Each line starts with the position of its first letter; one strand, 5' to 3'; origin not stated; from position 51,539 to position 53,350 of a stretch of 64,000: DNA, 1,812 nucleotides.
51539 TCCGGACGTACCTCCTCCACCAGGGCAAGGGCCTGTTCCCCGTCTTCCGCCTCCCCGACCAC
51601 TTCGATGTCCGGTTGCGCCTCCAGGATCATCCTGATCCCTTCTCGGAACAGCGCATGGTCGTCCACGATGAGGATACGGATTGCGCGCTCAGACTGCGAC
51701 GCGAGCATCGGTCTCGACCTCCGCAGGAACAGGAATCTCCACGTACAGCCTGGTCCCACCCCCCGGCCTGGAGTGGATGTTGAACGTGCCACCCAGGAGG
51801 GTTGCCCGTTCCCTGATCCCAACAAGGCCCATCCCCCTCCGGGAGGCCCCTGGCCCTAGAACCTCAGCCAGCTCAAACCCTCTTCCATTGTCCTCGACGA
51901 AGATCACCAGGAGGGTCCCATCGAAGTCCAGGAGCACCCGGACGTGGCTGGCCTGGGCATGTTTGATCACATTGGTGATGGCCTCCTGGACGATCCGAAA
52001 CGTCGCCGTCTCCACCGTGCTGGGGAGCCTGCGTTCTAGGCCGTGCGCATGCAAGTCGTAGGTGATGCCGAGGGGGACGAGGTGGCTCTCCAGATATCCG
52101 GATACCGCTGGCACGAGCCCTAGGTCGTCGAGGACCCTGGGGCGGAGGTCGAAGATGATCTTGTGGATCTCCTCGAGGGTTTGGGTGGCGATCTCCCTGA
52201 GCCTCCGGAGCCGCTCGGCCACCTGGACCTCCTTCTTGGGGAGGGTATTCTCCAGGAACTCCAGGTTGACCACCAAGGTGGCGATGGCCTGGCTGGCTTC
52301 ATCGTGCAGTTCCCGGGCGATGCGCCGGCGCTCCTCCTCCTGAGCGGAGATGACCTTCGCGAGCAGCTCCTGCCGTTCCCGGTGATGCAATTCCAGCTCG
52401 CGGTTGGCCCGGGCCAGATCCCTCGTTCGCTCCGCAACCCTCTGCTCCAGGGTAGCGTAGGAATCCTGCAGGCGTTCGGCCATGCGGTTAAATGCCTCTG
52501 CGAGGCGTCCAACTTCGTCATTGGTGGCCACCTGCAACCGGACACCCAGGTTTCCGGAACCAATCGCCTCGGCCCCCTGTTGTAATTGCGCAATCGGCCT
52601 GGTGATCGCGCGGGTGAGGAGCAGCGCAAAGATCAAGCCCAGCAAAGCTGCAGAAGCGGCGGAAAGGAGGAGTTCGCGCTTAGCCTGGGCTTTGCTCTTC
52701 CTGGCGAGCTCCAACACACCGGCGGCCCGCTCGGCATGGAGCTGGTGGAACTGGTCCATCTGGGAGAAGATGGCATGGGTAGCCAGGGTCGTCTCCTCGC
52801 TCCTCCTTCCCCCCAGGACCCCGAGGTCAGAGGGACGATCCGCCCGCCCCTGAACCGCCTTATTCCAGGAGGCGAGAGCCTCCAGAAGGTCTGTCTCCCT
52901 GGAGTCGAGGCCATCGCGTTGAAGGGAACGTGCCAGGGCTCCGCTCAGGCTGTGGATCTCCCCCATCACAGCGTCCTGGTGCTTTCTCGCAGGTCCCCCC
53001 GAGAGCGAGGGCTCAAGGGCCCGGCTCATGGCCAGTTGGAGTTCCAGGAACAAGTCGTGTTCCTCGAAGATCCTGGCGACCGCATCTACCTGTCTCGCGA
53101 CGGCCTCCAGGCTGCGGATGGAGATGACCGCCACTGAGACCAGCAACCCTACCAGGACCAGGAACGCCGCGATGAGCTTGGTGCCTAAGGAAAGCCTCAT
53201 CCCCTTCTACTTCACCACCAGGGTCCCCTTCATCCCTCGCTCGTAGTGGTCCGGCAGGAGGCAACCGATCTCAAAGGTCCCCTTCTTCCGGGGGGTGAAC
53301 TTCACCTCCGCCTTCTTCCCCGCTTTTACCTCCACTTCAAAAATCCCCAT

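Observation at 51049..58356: Two LuxR/NarL-type two-component systems embedded in the cupredoxin cluster (NarX-like and GAF kinases)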

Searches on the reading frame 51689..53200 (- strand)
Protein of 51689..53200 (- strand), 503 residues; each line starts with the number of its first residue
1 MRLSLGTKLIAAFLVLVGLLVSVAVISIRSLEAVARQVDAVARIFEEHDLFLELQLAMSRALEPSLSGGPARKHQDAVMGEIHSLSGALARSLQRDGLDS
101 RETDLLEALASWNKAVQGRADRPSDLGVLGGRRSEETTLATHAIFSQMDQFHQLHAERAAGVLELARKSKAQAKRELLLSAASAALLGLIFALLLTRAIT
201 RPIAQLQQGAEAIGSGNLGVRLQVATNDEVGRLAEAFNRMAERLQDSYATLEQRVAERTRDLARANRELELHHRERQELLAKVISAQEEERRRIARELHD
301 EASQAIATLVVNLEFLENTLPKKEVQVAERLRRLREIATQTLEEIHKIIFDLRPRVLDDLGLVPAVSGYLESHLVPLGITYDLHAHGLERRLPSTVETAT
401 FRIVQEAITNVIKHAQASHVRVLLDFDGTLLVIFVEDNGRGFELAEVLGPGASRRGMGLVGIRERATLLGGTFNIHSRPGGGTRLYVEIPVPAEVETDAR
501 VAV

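Call 4: search_protein_families(library=pfam, proteins=[window:51689-53200:-], max_evalue=0.01)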
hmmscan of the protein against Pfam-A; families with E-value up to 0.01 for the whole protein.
window:51689-53200:- (503 aa): 4 families
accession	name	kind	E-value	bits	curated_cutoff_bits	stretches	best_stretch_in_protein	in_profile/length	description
PF00672.30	HAMP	-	2e-18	66.9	25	1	194-246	1-53/53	HAMP domain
PF02518.31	HATPase_c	-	3.1e-15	57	26.4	1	397-492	3-110/111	Histidine kinase-, DNA gyrase B-, and HSP90-like ATPase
PF07730.19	HisKA_3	-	1.6e-14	54.6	24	1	290-357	1-68/68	Histidine kinase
PF13581.12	HATPase_c_2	-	2.7e-06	27.9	27.4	1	403-462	35-105/127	Histidine kinase-like ATPase domain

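Call 8: search_protein_families(library=ncbifam, proteins=[window:51689-53200:-], max_evalue=0.01)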
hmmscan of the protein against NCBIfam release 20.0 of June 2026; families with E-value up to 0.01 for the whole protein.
window:51689-53200:- (503 aa): 40 families (the best 25 are shown)
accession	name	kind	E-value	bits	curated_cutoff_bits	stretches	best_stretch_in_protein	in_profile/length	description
NF052443.1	SensHisKinMctS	equivalog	1.4e-42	145.6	700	1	268-497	228-454/457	two-component system sensor histidine kinase MctS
NF008649.0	PRK11644.1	equivalog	6.8e-37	127.4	408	1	258-490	274-495/499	signal transduction histidine-protein kinase/phosphatase UhpB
NF007896.0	PRK10600.1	equivalog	7e-36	124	578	2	288-489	388-583/598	nitrate/nitrite two-component system sensor histidine kinase NarX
NF008184.0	PRK10935.1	equivalog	8.1e-36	123.8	553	2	289-491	362-559/565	nitrate/nitrite two-component system sensor histidine kinase NarQ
NF047786.1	his_kin_MadS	equivalog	4.1e-30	105.3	500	1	235-490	176-434/434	MadS family sensor histidine kinase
NF052531.1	Strep_LiaS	equivalog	6.8e-25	88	450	1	270-491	113-327/328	envelope stress sensor histidine kinase LiaS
NF011874.0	PRK15347.1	equivalog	9.3e-21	73.6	852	1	168-282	290-404/921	two component system sensor kinase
NF038263.1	prot_phos_SiaA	equivalog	4.5e-19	68.4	700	1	181-277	316-412/658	biofilm regulation protein phosphatase SiaA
NF033092.0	HK_WalK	equivalog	3.3e-17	62.3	725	1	178-253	180-255/594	cell wall metabolism sensor histidine kinase WalK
NF040691.1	MtrAB_MtrB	equivalog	4.1e-15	55.8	450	2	173-253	186-266/507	MtrAB system histidine kinase MtrB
NF047322.1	HK_morpho_MacS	equivalog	6.9e-12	45.2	300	1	281-490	173-367/367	MacS family sensor histidine kinase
NF012163.2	BaeS_SmeS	equivalog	1.2e-11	44.2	500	1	171-259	160-248/457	sensor histidine kinase efflux regulator BaeS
NF007004.0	PRK09467.1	equivalog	8.8e-10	38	415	1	177-245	158-226/440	two-component system sensor histidine kinase EnvZ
NF007837.0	PRK10549.1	equivalog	9.4e-10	37.8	603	1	172-246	161-235/466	envelope stress sensor histidine kinase BaeS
NF058645.1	MCPCtpMPsAe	equivalog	9.7e-10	37.8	900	1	177-300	207-324/558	methyl-accepting chemotaxis protein CtpM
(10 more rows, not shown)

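Call 9: search_solved_structures(query=window:51689-53200:-, max_evalue=0.01, show_alignments=2)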
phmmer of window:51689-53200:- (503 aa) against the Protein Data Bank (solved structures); distinct sequences matched with E-value up to 0.01: 16.
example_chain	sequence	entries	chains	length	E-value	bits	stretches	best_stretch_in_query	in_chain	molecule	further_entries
4gt8_A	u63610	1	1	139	6.3e-15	58.5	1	389-494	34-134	Sensor protein vraS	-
7ssj_A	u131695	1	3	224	7.4e-15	58.3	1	269-490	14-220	Sensor histidine kinase DesK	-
3gig_A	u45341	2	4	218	7.5e-15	58.3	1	269-490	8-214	Sensor histidine kinase desK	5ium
3ehf_A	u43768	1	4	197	5.2e-14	55.5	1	288-490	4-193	Sensor kinase (YocF protein)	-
3gie_A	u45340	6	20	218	9.7e-14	54.6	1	269-490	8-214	Sensor histidine kinase desK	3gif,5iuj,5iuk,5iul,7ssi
3ehh_A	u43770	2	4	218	6.3e-13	52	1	269-490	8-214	Sensor kinase (YocF protein)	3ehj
8sbm_A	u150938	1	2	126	2.6e-07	33.4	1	400-485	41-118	GAF domain-containing protein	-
3zxo_A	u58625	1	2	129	2.9e-07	33.3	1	400-485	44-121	REDOX SENSOR HISTIDINE KINASE RESPONSE REGULATOR DEVS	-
3ehg_A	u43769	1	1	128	8.1e-06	28.5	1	402-490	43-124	Sensor kinase (YocF protein)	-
1ys3_A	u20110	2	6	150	9.1e-05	25.1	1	403-492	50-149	Sensor-type histidine kinase prrB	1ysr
4gn0_A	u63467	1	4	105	0.00016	24.2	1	170-254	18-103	Hamp domain of AF1503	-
3zxq_A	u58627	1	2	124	0.00071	22.1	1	402-490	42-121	HYPOXIA SENSOR HISTIDINE KINASE RESPONSE REGULATOR DOST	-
4cq4_A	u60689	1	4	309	0.00088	21.8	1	156-253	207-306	ENGINEERED VERSION OF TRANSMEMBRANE RECEPTOR AF1503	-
2lfr_A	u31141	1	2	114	0.0053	19.2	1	195-294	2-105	HAMP domain-containing protein, Osmolarity sensor protein EnzV chimera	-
2f95_B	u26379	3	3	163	0.0053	19.2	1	181-263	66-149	Sensory rhodopsin II transducer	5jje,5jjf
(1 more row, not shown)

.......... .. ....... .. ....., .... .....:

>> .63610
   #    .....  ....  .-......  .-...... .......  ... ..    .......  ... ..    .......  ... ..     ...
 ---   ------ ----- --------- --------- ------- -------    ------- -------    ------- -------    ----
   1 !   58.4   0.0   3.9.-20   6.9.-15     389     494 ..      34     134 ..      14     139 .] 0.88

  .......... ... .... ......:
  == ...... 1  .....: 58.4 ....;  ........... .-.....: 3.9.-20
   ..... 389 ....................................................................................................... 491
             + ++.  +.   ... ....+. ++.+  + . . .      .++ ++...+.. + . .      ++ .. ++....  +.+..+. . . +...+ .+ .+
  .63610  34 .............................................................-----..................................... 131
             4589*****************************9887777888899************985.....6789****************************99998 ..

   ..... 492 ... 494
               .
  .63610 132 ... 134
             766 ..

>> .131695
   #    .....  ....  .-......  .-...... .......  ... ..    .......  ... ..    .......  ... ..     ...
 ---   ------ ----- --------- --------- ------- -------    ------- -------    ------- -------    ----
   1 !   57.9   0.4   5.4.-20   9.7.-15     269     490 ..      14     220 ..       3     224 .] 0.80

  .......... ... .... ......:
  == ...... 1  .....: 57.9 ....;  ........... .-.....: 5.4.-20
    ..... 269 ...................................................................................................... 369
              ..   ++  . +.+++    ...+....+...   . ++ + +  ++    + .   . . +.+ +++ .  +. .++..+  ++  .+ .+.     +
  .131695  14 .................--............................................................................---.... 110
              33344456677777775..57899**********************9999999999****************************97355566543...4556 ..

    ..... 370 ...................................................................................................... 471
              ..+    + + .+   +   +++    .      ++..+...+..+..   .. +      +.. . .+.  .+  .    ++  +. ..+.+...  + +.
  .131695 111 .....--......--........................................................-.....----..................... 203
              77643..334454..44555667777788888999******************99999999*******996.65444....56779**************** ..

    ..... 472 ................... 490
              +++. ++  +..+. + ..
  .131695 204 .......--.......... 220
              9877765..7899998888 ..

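Call 12: find_encoding_contigs(protein=window:51689-53200:-, flank=10000, max_places=6)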
Protein window:51689-53200:- (503 aa): 3 contigs read that carry it; 2 places shown.
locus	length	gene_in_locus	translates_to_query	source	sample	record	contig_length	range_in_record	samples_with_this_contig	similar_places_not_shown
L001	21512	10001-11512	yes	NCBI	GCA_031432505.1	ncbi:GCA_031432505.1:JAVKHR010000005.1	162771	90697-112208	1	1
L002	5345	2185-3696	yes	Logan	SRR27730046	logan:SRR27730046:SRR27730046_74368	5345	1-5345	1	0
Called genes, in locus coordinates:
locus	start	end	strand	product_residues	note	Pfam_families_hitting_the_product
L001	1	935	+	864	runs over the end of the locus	PF00403:HMA, PF00122:E1-E2_ATPase, PF00702:Hydrolase, PF12710:HAD (weak), PF08282:Hydrolase_3 (faint)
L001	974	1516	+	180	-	-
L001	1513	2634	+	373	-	PF00033:Cytochrome_B, PF13631:Cytochrom_B_N_2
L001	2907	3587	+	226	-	PF00072:Response_reg, PF00486:Trans_reg_C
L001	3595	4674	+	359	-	PF00672:HAMP, PF00512:HisKA, PF02518:HATPase_c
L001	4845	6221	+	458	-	PF01590:GAF, PF13185:GAF_2, PF13492:GAF_3, PF07730:HisKA_3, PF13581:HATPase_c_2 (weak), PF02518:HATPase_c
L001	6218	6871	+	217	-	PF00072:Response_reg, PF00196:GerE, PF04545:Sigma70_r4, PF08281:Sigma70_r4_2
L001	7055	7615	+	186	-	PF13473:Cupredoxin_1, PF00116:COX2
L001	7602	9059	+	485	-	PF12801:Fer4_5 (faint)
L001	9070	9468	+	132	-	PF13473:Cupredoxin_1, PF00116:COX2 (weak)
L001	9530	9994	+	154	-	PF13473:Cupredoxin_1, PF00127:Copper-bind (weak)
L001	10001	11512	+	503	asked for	PF00672:HAMP, PF07730:HisKA_3, PF13581:HATPase_c_2 (weak), PF02518:HATPase_c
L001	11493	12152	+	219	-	PF00072:Response_reg, PF00196:GerE, PF04545:Sigma70_r4 (faint), PF08281:Sigma70_r4_2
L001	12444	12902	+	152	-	PF13473:Cupredoxin_1 (weak)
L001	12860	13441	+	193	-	-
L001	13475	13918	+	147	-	PF13473:Cupredoxin_1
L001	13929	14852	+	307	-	PF13183:Fer4_8 (faint), PF12838:Fer4_7 (weak), PF13237:Fer4_10 (weak), PF13247:Fer4_11, PF00037:Fer4 (weak), PF12838:Fer4_7, PF13237:Fer4_10 (weak), PF13247:Fer4_11, +6 more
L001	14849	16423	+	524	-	PF03916:NrfD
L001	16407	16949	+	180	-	PF02369:Big_1 (weak)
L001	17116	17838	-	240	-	PF00005:ABC_tran, PF13304:AAA_21 (faint)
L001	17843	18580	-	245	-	PF00005:ABC_tran, PF13304:AAA_21 (weak)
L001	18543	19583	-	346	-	PF02653:BPD_transp_2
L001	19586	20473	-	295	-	PF02653:BPD_transp_2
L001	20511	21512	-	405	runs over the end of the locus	PF13433:Peripla_BP_5, PF13458:Peripla_BP_6, PF01094:ANF_receptor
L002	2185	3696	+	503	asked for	PF00672:HAMP, PF07730:HisKA_3, PF13581:HATPase_c_2 (weak), PF02518:HATPase_c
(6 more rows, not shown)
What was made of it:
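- CopA in the sister genome (call 12).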

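Call 15: find_homologous_proteins(query=window:51689-53200:-, max_evalue=1e-10)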
Query window:51689-53200:- (503 aa): 5387 proteins with E <= 1e-10 among 8000 candidates; the best 120 are listed.
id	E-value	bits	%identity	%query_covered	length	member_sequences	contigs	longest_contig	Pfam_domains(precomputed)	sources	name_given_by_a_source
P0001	0.0e+0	1041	100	100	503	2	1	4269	PF00672.31,PF13581.13,PF07730.20,PF02518.32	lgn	-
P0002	1.1e-233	794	78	100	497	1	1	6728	PF00672.31,PF13581.13,PF07730.20,PF02518.32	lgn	-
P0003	5.1e-225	766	75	100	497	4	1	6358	PF00672.31,PF13581.13,PF07730.20,PF02518.32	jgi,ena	-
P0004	5.4e-136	472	80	56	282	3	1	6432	PF00672.31,PF13581.13,PF07730.20,PF02518.32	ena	-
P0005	2.0e-134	467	51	98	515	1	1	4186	PF00672.31,PF07730.20,PF02518.32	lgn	-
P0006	3.6e-133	463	49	98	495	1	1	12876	PF00672.31,PF13581.13,PF07730.20,PF02518.32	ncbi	-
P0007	1.4e-132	461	51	98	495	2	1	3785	PF00672.31,PF13581.13,PF07730.20,PF02518.32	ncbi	-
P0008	1.4e-132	461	51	98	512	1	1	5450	PF00672.31,PF13581.13,PF07730.20,PF02518.32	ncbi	-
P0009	2.1e-131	457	50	98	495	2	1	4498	PF00672.31,PF07730.20,PF02518.32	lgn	-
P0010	3.1e-130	453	51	98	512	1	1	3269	PF00672.31,PF13581.13,PF07730.20,PF02518.32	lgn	-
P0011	2.4e-77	279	44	69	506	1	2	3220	PF00672.31,PF13581.13,PF07730.20,PF02518.32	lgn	-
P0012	3.2e-76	275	49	61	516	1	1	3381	PF00672.31,PF13581.13,PF07730.20,PF02518.32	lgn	-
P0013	7.5e-75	271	48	65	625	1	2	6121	PF00672.31,PF02743.25,PF13581.13,PF07730.20,PF02518.32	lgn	-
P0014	9.5e-75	271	43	79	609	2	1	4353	PF00672.31,PF17201.11,PF02743.25,PF07730.20,PF02518.32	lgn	-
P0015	3.6e-74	269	47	64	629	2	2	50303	PF00672.31,PF02743.25,PF13581.13,PF07730.20,PF02518.32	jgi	-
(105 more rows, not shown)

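Call 16: find_encoding_contigs(protein=P0006, flank=10000, max_places=3)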
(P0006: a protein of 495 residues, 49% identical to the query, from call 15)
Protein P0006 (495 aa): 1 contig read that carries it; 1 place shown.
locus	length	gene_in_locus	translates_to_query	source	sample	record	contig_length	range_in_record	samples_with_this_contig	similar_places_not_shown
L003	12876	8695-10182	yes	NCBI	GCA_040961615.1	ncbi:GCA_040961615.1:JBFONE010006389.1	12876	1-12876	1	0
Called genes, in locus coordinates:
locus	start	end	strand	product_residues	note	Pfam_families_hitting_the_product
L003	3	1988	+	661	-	?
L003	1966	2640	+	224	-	PF00072:Response_reg, PF08281:Sigma70_r4_2 (faint), PF00196:GerE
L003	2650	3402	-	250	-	PF02535:Zip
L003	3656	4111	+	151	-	PF13473:Cupredoxin_1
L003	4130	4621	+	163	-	-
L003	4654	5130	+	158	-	PF13473:Cupredoxin_1 (weak)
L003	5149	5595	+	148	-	PF13473:Cupredoxin_1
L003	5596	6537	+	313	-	PF13237:Fer4_10 (weak), PF12838:Fer4_7 (weak), PF13247:Fer4_11, PF00037:Fer4 (weak), PF13237:Fer4_10 (weak), PF12837:Fer4_6 (weak), PF12838:Fer4_7, PF13247:Fer4_11 (weak), +5 more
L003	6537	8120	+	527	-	PF03916:NrfD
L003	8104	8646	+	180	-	-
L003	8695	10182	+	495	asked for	PF00672:HAMP, PF07730:HisKA_3, PF13581:HATPase_c_2 (faint), PF02518:HATPase_c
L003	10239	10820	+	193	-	PF00072:Response_reg, PF08281:Sigma70_r4_2 (faint), PF00196:GerE, PF13384:HTH_23 (weak)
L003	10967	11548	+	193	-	-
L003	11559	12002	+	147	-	PF13473:Cupredoxin_1 (weak)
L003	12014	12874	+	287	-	?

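Call 17: find_encoding_contigs(protein=P0002, flank=10000, max_places=3)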
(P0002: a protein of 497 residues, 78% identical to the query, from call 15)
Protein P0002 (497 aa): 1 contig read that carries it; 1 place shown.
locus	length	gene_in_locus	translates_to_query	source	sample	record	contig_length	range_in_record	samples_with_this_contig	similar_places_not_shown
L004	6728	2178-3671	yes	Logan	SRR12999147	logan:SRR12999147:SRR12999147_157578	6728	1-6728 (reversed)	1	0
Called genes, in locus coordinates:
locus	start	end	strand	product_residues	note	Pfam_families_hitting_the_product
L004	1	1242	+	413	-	?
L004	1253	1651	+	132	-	PF13473:Cupredoxin_1, PF00116:COX2 (weak)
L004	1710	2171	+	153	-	PF13473:Cupredoxin_1 (weak), PF00127:Copper-bind (weak)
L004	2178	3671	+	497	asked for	PF00672:HAMP, PF07730:HisKA_3, PF02518:HATPase_c, PF13581:HATPase_c_2 (weak)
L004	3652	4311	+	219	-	PF00072:Response_reg, PF00196:GerE, PF08281:Sigma70_r4_2 (weak)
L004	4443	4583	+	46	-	-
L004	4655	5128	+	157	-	PF13473:Cupredoxin_1 (weak), PF00127:Copper-bind (faint)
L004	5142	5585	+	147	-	PF13473:Cupredoxin_1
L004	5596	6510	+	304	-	PF12797:Fer4_2 (faint), PF12838:Fer4_7 (weak), PF13247:Fer4_11, PF00037:Fer4 (weak), PF13237:Fer4_10 (weak), PF12838:Fer4_7, PF13187:Fer4_9 (weak), PF13247:Fer4_11, +4 more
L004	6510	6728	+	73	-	?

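Call 18: find_encoding_contigs(protein=P0003, flank=10000, max_places=3)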
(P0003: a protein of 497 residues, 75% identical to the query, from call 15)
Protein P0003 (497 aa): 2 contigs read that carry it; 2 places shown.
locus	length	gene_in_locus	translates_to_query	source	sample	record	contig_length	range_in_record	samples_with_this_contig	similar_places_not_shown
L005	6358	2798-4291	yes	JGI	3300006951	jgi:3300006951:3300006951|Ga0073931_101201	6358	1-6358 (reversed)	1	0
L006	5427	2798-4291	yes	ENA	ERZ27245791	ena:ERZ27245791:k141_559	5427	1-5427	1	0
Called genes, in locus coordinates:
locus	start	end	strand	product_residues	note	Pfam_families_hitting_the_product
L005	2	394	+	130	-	?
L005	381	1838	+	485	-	PF12801:Fer4_5 (faint)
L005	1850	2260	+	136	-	PF13473:Cupredoxin_1, PF00116:COX2 (weak)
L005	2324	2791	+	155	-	PF13473:Cupredoxin_1 (weak), PF00127:Copper-bind (weak)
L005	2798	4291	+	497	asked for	PF00672:HAMP, PF07730:HisKA_3, PF02518:HATPase_c, PF13581:HATPase_c_2 (weak)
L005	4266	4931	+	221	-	PF00072:Response_reg, PF00196:GerE, PF08281:Sigma70_r4_2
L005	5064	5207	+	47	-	-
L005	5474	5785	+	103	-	PF13473:Cupredoxin_1 (weak)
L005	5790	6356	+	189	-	?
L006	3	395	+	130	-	?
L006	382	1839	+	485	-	PF12801:Fer4_5 (faint)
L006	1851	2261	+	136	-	PF13473:Cupredoxin_1, PF00116:COX2 (weak)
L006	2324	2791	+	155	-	PF13473:Cupredoxin_1 (weak), PF00127:Copper-bind (weak)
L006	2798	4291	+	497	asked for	PF00672:HAMP, PF07730:HisKA_3, PF02518:HATPase_c, PF13581:HATPase_c_2 (weak)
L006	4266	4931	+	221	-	PF00072:Response_reg, PF00196:GerE, PF08281:Sigma70_r4_2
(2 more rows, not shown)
